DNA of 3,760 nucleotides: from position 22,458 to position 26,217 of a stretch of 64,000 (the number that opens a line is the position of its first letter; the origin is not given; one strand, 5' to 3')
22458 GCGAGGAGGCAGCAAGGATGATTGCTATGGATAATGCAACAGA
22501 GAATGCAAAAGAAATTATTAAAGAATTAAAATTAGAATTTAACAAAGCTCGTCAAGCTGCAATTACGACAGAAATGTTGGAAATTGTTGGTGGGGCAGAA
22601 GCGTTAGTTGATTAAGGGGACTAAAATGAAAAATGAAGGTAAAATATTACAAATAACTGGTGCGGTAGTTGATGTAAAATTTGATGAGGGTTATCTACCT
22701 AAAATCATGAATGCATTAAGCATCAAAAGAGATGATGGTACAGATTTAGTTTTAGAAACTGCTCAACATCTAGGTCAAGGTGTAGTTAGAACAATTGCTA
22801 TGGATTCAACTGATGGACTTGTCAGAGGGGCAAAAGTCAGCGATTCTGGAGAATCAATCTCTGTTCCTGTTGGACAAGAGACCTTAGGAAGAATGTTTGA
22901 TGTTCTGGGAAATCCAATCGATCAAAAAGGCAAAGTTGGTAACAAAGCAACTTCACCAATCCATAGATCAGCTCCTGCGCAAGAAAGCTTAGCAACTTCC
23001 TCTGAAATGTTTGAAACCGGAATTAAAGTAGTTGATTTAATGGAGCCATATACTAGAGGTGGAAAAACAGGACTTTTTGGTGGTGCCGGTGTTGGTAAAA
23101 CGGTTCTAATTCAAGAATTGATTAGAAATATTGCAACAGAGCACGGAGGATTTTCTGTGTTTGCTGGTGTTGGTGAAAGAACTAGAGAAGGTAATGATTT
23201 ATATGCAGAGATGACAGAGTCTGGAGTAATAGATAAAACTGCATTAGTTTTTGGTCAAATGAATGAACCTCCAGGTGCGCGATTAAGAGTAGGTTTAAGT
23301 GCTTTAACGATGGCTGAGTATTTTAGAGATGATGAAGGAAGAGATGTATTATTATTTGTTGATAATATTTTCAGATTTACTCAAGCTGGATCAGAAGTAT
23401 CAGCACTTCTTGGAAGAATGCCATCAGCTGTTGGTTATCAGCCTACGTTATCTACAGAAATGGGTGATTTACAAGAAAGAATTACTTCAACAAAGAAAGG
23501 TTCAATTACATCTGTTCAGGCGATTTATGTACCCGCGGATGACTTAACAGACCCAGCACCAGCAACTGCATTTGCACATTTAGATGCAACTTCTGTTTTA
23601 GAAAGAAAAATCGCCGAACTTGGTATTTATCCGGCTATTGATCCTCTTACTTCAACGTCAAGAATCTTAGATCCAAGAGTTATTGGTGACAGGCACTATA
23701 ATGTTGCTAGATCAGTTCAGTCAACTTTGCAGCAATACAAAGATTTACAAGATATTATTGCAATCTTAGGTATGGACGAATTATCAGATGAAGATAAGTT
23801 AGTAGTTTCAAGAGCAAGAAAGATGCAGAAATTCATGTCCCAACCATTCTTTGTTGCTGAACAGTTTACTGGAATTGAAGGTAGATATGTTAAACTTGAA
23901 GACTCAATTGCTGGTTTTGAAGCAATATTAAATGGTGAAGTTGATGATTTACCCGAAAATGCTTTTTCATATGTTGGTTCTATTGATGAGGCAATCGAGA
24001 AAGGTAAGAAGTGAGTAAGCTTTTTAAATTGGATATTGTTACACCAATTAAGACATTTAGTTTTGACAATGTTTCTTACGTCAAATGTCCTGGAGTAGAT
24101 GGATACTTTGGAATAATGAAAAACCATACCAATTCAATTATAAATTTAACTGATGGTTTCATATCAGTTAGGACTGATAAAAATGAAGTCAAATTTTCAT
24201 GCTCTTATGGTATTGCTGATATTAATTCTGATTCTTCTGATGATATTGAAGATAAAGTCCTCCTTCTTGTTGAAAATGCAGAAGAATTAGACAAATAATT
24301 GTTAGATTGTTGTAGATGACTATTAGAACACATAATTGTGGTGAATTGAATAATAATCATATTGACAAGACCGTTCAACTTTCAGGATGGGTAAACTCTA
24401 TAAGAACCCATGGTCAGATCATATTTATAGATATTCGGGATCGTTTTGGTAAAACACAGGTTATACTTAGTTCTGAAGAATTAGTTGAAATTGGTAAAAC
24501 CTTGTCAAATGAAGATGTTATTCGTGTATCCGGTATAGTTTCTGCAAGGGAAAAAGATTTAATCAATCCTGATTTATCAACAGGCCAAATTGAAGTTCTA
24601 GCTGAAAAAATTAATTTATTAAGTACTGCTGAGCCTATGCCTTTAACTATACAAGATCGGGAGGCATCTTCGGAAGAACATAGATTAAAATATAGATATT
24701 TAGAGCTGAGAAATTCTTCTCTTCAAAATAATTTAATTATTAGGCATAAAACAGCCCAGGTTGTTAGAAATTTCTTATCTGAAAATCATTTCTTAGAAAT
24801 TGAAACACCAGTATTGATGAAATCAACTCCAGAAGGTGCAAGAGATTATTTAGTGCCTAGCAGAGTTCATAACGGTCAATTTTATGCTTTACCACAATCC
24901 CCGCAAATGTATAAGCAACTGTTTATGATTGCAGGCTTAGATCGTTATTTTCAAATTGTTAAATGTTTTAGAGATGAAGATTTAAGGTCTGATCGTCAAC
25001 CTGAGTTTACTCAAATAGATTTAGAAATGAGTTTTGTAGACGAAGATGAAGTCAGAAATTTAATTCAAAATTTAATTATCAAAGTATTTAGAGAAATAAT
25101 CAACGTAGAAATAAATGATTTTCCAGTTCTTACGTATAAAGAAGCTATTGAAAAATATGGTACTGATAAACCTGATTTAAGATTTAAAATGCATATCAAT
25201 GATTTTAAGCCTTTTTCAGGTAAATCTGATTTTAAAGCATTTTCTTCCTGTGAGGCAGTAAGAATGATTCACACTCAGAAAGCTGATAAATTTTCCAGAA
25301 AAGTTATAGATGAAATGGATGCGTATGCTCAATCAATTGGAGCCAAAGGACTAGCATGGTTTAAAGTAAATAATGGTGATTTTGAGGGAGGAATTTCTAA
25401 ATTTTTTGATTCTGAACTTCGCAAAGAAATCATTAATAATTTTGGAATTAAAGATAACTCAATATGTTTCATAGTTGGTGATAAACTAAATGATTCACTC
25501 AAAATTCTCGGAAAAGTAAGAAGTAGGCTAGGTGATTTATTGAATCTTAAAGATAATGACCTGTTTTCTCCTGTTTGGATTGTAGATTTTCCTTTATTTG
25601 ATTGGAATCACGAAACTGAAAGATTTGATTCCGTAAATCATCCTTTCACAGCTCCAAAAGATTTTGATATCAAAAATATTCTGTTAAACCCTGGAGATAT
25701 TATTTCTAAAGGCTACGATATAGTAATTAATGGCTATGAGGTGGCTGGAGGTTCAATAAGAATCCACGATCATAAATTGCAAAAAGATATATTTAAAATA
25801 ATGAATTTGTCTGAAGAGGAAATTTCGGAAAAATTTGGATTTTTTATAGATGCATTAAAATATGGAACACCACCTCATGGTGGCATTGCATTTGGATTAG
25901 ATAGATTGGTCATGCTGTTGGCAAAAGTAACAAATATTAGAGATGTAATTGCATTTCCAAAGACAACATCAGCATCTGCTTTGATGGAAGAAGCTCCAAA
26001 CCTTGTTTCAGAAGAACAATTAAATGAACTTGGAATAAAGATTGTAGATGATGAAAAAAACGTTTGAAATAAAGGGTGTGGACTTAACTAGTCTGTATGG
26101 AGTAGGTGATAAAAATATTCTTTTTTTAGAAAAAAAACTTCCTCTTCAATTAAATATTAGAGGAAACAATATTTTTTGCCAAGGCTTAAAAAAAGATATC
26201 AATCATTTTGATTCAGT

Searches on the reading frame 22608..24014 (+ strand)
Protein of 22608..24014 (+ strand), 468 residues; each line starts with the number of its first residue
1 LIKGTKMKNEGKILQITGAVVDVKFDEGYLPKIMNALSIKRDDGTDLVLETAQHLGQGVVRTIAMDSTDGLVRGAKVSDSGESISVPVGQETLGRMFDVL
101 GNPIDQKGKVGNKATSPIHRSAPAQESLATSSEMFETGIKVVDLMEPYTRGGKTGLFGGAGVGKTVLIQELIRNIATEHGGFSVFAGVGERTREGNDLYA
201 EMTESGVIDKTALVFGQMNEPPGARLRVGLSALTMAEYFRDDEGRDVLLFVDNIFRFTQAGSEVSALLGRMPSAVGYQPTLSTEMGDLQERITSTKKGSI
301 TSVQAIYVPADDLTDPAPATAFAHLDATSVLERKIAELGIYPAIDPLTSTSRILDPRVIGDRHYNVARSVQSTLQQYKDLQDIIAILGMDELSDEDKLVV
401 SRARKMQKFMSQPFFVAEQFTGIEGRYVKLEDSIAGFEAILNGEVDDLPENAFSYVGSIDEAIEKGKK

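Call 83: search_protein_families(library=ncbifam, proteins=[window:22608-24014:+], max_evalue=0.00001)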
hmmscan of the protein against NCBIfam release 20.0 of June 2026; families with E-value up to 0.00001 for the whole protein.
window:22608-24014:+ (468 aa): 35 families (the best 25 are shown)
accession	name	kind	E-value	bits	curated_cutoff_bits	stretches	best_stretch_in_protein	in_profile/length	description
TIGR01039.1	atpD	equivalog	6.3e-248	823.1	462.85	1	10-468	2-461/462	F0F1 ATP synthase subunit beta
TIGR03305.1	alt_F1F0_F1_bet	exception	3.1e-188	626.1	752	1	11-462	1-449/449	alternate F1F0 ATPase, F1 subunit beta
NF045858.1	glide_MMOB1670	exception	6.3e-160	534.1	850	1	10-465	229-689/705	MMOB1670 family gliding motility ATPase complex subunit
NF045934.1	MSC_0618_beta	exception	3.8e-132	441.3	570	1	11-461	1-449/451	MSC_0618 family F1-like ATPase beta subunit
TIGR03496.1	FliI_clade1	equivalog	3.7e-69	233.5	619.1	1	11-414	1-398/414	flagellar protein export ATPase FliI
TIGR01026.1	fliI_yscN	subfamily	1.6e-66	224.8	379.5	1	6-418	20-426/440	FliI/YscN family ATPase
TIGR02546.1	III_secr_ATP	equivalog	1.4e-65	221.7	604.75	1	7-414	3-405/423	type III secretion system ATPase SctN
TIGR03498.1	FliI_clade3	equivalog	1.9e-65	221.2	587.45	1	11-412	1-399/418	flagellar protein export ATPase FliI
TIGR03497.1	FliI_clade2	equivalog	6.8e-64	216.3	629.8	1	11-412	1-394/413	flagellar protein export ATPase FliI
NF005391.0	PRK06936.1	equivalog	9.7e-56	189.4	657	1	10-412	24-419/439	type III secretion system ATPase SctN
NF006290.1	PRK08472.1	equivalog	3.5e-54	184.3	644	1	11-414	20-416/433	flagellar protein export ATPase FliI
NF005295.0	PRK06820.1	equivalog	1.2e-52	179.4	690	1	64-412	77-420/440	EscN/YscN/HrcN family type III secretion system ATPase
NF006575.0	PRK09099.1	subfamily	1.1e-51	176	706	1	6-413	23-423/443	type III secretion system ATPase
NF006012.0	PRK08149.1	equivalog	3.7e-51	174.4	594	1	11-418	11-417/431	type III secretion system ATPase SctN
NF003235.0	PRK04196.1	subfamily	1.2e-50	172.5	349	1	11-412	7-416/462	V-type ATP synthase subunit B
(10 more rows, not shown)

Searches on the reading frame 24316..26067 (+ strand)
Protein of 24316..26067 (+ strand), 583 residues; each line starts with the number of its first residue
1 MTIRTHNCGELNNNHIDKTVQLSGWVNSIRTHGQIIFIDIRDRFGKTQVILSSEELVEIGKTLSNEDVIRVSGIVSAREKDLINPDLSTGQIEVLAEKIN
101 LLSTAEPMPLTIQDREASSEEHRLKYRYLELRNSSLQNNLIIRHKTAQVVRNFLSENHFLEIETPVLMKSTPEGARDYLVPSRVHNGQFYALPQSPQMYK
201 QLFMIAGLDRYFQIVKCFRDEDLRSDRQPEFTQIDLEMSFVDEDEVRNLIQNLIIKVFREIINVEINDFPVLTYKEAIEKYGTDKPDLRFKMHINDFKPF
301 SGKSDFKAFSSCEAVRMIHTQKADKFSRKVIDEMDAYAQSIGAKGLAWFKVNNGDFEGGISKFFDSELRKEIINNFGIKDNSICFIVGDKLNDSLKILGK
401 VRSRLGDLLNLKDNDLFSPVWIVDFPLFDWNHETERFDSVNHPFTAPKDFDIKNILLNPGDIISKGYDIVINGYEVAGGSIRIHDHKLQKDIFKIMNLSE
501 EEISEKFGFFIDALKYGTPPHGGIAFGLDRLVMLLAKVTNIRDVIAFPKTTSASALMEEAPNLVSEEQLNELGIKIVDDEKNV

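Call 83: search_protein_families(library=ncbifam, proteins=[window:24316-26067:+], max_evalue=0.00001)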
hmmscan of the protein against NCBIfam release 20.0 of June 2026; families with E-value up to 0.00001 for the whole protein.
window:24316-26067:+ (583 aa): 15 families
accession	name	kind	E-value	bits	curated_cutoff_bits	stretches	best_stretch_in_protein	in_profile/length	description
NF001750.0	PRK00476.1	equivalog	7.4e-240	797.3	443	1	2-578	3-588/590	aspartate--tRNA ligase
TIGR00459.1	aspS_bact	equivalog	1.1e-217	724.1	373.85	1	4-576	3-583/586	aspartate--tRNA ligase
NF009460.0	PRK12820.1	equivalog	8.8e-167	556.3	1379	1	7-581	25-622/723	bifunctional aspartyl-tRNA synthetase/aspartyl/glutamyl-tRNA amidotransferase subunit C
NF003483.0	PRK05159.1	equivalog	1.2e-73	248.5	353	2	3-275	3-272/438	aspartate--tRNA(Asn) ligase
TIGR00458.1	aspS_nondisc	equivalog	2.5e-69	234.3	368.4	2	11-275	6-267/428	aspartate--tRNA(Asn) ligase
NF001756.1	PRK00484.1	subfamily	6.2e-49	166.9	468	2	13-264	47-293/488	lysine--tRNA ligase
TIGR00457.1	asnS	equivalog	2.2e-48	165.2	342.6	2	13-273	12-276/455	asparagine--tRNA ligase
NF003037.0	PRK03932.1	equivalog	1.1e-47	163.1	414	2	11-327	10-313/451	asparagine--tRNA ligase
TIGR00499.1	lysS_bact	equivalog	1.1e-45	156.2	427.6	2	8-298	44-325/496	lysine--tRNA ligase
NF002821.0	PRK02983.1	equivalog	7.2e-39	133.5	742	2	4-257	646-895/1102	bifunctional lysylphosphatidylglycerol synthetase/lysine--tRNA ligase LysX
NF009101.0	PRK12445.1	subfamily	1.4e-31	109.6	1026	2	17-316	65-355/505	lysine--tRNA ligase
TIGR00462.1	genX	equivalog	1.4e-23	83.9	286.9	2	142-285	3-146/304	EF-P lysine aminoacylase EpmA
NF006828.0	PRK09350.1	equivalog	6.6e-22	78.2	264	2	464-549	233-322/325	elongation factor P--(R)-beta-lysine ligase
NF005052.0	PRK06462.1-1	equivalog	2.5e-18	66.2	368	1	114-273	21-186/353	asparagine synthetase A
NF005054.0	PRK06462.1-4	equivalog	1.1e-14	54.2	309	1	123-283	8-191/318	asparagine synthetase A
